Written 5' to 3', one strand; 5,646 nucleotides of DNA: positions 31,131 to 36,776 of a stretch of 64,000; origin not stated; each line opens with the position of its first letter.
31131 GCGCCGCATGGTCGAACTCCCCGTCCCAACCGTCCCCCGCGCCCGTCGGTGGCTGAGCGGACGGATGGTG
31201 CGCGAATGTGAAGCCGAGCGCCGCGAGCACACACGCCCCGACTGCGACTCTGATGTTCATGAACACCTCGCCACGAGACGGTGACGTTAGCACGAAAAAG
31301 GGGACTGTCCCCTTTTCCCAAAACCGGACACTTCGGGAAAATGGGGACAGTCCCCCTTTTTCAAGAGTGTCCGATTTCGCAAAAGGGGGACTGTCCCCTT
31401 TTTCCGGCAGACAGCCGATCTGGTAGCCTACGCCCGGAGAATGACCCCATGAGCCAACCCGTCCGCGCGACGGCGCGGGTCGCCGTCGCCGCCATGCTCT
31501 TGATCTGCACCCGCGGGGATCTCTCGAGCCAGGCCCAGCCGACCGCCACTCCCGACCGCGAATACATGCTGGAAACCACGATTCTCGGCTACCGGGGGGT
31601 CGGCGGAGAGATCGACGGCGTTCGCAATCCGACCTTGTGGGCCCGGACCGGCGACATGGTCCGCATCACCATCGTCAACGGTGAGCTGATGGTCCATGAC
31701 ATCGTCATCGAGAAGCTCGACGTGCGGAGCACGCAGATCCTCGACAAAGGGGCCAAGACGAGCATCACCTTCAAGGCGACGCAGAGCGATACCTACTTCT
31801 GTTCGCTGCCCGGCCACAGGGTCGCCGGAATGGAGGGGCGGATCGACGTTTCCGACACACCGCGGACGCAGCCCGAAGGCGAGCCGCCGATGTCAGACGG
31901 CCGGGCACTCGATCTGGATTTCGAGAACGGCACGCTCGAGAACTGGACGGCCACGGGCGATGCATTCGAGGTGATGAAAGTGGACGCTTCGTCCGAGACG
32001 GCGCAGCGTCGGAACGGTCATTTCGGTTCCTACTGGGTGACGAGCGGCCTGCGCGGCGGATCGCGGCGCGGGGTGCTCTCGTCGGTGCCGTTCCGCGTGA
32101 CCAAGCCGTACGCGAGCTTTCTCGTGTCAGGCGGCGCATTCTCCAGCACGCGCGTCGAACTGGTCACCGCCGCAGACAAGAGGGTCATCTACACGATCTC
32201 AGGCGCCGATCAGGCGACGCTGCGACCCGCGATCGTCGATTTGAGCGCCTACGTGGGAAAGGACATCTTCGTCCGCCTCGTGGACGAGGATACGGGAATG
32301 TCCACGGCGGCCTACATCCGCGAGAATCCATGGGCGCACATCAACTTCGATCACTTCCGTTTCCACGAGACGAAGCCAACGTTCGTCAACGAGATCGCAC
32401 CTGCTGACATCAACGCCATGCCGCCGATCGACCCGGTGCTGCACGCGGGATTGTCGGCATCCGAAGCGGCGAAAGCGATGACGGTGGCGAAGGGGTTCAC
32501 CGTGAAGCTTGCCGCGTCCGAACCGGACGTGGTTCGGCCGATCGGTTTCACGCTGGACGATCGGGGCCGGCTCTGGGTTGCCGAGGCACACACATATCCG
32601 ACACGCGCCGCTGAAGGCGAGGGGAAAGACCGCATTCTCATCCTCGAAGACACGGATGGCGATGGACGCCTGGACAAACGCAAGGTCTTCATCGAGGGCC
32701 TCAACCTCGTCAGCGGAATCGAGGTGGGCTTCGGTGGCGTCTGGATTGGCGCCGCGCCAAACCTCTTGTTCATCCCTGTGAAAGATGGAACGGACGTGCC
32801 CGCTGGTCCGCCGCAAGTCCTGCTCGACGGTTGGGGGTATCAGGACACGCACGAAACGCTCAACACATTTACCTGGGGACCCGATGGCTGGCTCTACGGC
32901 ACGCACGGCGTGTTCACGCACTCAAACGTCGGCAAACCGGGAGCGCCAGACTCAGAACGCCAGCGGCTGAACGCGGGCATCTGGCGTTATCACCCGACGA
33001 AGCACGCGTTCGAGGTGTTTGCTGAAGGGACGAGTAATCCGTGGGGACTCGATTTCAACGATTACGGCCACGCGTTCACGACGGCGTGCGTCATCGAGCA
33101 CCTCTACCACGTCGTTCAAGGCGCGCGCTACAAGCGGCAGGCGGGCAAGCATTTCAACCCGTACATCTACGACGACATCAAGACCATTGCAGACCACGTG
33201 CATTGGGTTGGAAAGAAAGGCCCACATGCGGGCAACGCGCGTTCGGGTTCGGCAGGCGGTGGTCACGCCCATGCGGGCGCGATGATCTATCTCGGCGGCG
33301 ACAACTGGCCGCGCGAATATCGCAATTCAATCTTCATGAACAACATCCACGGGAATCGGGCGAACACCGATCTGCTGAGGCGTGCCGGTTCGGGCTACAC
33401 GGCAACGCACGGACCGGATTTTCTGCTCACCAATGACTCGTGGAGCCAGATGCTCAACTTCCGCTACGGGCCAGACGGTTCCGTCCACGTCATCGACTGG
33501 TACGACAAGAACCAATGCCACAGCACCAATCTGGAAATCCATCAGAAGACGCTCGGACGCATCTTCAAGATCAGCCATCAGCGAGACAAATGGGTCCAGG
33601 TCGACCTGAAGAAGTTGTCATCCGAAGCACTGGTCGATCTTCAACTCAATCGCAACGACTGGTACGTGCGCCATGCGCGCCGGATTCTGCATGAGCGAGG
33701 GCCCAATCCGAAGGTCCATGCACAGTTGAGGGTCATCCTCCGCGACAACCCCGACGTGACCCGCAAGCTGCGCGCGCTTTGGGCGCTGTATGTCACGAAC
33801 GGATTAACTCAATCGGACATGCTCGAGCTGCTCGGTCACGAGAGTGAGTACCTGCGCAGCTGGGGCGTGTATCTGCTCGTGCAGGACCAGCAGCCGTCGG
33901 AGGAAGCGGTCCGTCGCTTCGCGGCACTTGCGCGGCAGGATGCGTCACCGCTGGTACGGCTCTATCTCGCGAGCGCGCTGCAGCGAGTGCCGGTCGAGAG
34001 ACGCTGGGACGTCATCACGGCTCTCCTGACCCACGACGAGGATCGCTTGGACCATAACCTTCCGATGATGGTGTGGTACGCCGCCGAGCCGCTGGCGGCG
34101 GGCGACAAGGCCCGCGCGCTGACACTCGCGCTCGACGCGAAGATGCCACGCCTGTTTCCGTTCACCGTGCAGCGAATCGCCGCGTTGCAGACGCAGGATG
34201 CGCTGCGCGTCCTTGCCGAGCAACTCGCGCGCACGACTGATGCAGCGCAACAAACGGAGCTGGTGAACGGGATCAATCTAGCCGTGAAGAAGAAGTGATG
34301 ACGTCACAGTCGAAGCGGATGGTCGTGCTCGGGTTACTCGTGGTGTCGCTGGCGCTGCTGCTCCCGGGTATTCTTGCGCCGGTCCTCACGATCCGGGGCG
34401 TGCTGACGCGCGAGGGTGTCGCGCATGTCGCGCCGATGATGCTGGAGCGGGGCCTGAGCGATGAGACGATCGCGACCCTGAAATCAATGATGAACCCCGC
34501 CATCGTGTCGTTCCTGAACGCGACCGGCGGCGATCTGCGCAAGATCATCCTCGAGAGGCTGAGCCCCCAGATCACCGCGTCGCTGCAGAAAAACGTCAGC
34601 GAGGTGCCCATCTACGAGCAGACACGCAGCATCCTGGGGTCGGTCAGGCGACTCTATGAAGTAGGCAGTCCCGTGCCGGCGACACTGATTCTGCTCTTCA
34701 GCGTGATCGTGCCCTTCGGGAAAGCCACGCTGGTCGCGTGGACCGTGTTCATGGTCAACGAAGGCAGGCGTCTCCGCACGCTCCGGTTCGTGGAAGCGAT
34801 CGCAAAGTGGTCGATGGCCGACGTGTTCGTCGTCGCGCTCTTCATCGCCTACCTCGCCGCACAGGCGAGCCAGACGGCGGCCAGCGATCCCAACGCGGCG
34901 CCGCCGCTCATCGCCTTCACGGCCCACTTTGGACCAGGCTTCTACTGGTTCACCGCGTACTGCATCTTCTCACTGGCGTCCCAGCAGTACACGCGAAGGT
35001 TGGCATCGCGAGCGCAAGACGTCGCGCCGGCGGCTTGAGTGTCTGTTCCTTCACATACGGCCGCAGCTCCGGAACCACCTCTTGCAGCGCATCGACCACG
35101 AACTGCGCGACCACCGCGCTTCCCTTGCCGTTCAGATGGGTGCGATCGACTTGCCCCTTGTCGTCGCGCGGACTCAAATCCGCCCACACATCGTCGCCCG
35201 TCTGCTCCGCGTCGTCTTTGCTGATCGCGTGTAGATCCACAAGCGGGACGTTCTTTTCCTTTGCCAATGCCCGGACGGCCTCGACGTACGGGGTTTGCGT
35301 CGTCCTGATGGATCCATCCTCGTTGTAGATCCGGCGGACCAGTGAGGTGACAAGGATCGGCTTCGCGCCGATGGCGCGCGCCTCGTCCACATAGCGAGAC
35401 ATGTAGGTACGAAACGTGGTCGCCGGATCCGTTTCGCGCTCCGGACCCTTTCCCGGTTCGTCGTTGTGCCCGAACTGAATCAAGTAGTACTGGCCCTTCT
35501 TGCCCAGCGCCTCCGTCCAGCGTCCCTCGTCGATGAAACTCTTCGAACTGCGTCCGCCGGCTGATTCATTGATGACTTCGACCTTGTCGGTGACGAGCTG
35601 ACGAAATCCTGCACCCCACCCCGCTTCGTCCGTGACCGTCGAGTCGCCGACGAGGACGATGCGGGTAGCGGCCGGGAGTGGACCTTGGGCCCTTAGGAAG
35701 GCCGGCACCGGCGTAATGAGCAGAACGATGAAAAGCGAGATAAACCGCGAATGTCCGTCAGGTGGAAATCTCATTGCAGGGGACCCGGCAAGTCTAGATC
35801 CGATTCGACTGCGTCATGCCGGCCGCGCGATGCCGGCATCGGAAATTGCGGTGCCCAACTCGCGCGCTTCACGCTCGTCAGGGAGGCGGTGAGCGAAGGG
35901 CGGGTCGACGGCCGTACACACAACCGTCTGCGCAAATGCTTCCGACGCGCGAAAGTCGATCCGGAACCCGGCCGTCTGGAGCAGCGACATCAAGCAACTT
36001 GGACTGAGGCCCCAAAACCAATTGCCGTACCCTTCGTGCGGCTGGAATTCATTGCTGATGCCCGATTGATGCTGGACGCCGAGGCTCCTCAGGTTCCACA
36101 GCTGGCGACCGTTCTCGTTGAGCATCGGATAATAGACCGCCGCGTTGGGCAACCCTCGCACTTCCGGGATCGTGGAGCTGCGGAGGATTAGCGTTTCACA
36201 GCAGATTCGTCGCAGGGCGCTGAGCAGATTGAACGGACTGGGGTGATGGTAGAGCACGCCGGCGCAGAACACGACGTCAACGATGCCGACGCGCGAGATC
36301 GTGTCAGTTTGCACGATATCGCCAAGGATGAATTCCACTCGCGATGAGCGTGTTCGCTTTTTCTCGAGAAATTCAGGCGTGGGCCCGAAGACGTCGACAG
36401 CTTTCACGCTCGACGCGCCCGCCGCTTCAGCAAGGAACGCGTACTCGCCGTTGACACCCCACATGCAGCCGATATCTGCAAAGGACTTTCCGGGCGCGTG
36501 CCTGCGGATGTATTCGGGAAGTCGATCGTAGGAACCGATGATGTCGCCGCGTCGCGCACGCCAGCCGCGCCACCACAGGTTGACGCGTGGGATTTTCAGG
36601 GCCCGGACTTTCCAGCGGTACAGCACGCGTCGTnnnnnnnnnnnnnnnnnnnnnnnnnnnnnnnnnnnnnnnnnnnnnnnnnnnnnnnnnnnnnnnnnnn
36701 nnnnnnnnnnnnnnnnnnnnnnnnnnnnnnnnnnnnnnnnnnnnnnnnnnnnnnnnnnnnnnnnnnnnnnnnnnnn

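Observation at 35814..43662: Compact five-gene operon with Tat-exported 'cytoplasmic-type' enzymes behind a dehydrogenase-cytochrome c: candidate undescribed periplasmic pathway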

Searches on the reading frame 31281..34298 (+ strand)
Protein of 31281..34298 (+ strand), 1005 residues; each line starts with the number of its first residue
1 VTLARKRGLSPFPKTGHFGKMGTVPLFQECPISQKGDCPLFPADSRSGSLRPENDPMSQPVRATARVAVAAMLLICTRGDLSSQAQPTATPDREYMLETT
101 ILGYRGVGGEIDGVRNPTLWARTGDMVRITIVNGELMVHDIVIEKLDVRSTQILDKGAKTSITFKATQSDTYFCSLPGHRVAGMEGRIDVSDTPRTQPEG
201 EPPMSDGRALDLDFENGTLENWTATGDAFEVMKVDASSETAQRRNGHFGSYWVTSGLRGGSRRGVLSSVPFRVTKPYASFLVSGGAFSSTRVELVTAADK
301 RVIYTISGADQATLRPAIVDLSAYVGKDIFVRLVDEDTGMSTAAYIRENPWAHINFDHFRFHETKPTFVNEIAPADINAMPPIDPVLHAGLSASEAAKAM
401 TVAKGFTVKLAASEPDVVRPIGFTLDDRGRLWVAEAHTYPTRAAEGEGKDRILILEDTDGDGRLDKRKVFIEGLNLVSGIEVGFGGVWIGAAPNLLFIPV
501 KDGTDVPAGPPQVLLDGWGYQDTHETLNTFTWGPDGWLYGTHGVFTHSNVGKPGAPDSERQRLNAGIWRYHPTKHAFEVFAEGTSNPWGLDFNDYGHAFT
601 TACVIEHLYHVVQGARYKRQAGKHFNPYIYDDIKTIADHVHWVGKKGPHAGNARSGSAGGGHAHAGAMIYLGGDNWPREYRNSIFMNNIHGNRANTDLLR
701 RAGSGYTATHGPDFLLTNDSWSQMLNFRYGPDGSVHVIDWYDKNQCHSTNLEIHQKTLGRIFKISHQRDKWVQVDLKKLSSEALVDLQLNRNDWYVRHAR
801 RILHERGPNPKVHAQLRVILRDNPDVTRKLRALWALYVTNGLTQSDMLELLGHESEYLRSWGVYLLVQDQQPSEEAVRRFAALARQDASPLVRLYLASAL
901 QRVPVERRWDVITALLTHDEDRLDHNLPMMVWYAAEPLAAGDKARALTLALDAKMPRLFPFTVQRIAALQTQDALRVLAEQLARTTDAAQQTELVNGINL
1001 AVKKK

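Call 52: search_protein_families(library=pfam, proteins=[window:31281-34298:+], max_evalue=0.001)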
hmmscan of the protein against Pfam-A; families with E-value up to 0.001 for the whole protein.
window:31281-34298:+ (1005 aa): 2 families
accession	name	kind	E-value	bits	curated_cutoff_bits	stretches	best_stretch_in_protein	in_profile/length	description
PF23500.1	DUF7133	-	1.1e-69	236.1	27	1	393-767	2-384/385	Domain of unknown function (DUF7133)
PF00127.26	Copper-bind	-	1.1e-05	26.2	21.2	1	149-190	59-98/99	Copper binding proteins, plastocyanin/azurin family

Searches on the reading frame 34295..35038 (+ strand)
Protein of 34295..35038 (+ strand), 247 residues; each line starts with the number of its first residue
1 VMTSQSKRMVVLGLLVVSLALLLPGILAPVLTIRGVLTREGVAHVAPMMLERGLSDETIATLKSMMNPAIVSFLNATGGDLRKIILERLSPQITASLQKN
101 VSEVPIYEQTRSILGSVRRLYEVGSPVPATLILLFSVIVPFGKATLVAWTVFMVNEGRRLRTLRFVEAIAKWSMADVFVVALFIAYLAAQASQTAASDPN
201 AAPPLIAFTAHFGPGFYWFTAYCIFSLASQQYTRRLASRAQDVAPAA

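Call 4: search_protein_families(library=pfam, proteins=[window:34295-35038:+], max_evalue=0.01)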
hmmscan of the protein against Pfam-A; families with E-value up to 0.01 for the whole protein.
window:34295-35038:+ (247 aa): 1 family
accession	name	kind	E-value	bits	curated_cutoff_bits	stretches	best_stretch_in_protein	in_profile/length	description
PF04403.18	PqiA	-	4.9e-17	62.7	23.8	1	107-193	31-121/156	Paraquat-inducible protein A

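Call 5: search_protein_families(library=ncbifam, proteins=[window:34295-35038:+], max_evalue=0.01)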
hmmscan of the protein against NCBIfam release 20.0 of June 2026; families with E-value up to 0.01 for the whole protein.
window:34295-35038:+ (247 aa): 2 families
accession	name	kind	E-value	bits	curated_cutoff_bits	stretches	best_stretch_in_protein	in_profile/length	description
TIGR00155.1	pqiA_fam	subfamily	1.2e-08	34.4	260.35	1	111-188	282-365/403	PqiA/YebS family transporter subunit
NF011683.0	PRK15103.1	equivalog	1e-06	28.1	562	1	111-185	287-367/421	membrane integrity-associated transporter subunit PqiA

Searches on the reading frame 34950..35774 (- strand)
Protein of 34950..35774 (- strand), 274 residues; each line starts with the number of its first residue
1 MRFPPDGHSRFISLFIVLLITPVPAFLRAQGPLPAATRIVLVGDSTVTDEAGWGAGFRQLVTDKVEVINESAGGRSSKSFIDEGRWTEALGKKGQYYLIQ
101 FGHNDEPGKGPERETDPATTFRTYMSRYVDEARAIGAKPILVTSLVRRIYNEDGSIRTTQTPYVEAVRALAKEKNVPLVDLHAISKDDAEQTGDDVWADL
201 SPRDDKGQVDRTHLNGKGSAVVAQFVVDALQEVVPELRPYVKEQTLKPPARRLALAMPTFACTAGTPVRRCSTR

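Call 4: search_protein_families(library=pfam, proteins=[window:34950-35774:-], max_evalue=0.01)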
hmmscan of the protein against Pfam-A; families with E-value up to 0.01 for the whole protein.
window:34950-35774:- (274 aa): 2 families
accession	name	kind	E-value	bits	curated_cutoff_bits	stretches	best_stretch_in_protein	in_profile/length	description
PF13472.12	Lipase_GDSL_2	-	8.7e-16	59.4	32.9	1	43-220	3-177/178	GDSL-like Lipase/Acylhydrolase family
PF00657.28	Lipase_GDSL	-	4.7e-11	43.7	23.6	1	39-224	1-206/208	GDSL-like Lipase/Acylhydrolase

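Call 5: search_protein_families(library=ncbifam, proteins=[window:34950-35774:-], max_evalue=0.01)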
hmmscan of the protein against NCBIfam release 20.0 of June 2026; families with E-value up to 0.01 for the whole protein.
window:34950-35774:- (274 aa): 2 families
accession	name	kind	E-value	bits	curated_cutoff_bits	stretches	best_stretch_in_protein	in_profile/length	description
NF041897.1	pecacetest_PaeY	equivalog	9.6e-13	47.6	1000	1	35-106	273-355/549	pectin acetylesterase PaeY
NF042968.1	AcxylEst_AxeA1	equivalog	8.7e-05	21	700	1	49-195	294-443/459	acetylxylan esterase AxeA1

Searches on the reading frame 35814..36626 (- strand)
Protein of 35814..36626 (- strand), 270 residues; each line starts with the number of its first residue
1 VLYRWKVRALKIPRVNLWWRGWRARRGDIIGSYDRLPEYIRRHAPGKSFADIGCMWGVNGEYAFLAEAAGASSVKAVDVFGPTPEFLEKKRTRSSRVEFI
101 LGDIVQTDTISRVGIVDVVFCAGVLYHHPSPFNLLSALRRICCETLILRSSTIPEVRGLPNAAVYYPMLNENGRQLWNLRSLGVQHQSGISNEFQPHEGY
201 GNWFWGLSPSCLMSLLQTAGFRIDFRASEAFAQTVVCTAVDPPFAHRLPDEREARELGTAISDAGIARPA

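Call 4: search_protein_families(library=pfam, proteins=[window:35814-36626:-], max_evalue=0.01)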
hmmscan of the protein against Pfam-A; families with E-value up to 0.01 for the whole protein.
window:35814-36626:- (270 aa): 5 families
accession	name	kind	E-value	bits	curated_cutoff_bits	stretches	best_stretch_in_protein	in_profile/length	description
PF08003.17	Methyltransf_9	-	5e-05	22.8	23.8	1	34-142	105-209/315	Protein of unknown function (DUF1698)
PF13649.12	Methyltransf_25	-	6.1e-05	24.1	27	1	51-141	3-89/97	Methyltransferase domain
PF08241.18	Methyltransf_11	-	7.3e-05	23.8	21.2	1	51-142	2-87/95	Methyltransferase domain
PF01728.25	FtsJ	-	0.00033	21.1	24.1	1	45-123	21-99/181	FtsJ-like methyltransferase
PF08242.18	Methyltransf_12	-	0.0033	18.6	30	1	51-142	2-92/98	Methyltransferase domain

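Call 5: search_protein_families(library=ncbifam, proteins=[window:35814-36626:-], max_evalue=0.01)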
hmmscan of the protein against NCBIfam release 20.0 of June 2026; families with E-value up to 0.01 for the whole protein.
window:35814-36626:- (270 aa): 3 families
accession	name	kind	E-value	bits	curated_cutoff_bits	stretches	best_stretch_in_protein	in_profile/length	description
TIGR00452.1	TIGR00452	equivalog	6.5e-08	31.8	275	1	33-153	106-224/316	tRNA 5-methoxyuridine(34)/uridine 5-oxyacetic acid(34) synthase CmoB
NF011650.0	PRK15068.1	equivalog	7.6e-08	31.6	209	1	33-140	111-215/324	tRNA 5-methoxyuridine(34)/uridine 5-oxyacetic acid(34) synthase CmoB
TIGR04290.1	meth_Rta_06860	hypoth_equivalog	2.8e-06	26.9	300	1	33-226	37-218/226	TIGR04290 family methyltransferase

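Call 72: find_related_loci(query=window:35814-36626:-, collection=metagenome_contigs, flank=6000)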
Query window:35814-36626:- (270 aa) in metagenome_contigs; peptide patterns used: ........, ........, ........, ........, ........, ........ (x = any residue, [..] = any of these).
329 stretches matched a pattern; 199 encode a relative of the query (tblastn E <= 1e-3); the best 80 are kept; 80 distinct loci.
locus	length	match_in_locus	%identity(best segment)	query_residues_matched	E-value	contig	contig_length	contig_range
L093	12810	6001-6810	77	1-270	1e-143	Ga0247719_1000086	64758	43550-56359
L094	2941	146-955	74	1-270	2e-149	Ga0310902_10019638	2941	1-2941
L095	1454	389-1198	76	1-270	2e-155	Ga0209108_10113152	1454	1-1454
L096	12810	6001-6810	74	1-270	4e-141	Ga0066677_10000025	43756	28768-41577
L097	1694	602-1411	75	1-270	1e-152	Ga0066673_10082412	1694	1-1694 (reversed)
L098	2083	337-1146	74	1-270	2e-150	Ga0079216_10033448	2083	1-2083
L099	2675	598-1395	76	1-266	7e-148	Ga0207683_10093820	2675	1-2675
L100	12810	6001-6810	75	1-270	3e-140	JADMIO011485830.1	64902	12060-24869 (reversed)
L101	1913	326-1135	74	1-270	7e-151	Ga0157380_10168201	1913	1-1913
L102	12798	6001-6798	76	1-266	8e-140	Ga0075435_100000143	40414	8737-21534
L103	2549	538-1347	74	1-270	8e-147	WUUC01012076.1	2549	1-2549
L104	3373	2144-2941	75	1-266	1e-143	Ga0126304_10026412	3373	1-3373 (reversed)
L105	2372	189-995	75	1-269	8e-147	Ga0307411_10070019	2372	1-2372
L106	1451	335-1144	74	1-270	2e-150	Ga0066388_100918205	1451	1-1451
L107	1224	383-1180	74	1-266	1e-151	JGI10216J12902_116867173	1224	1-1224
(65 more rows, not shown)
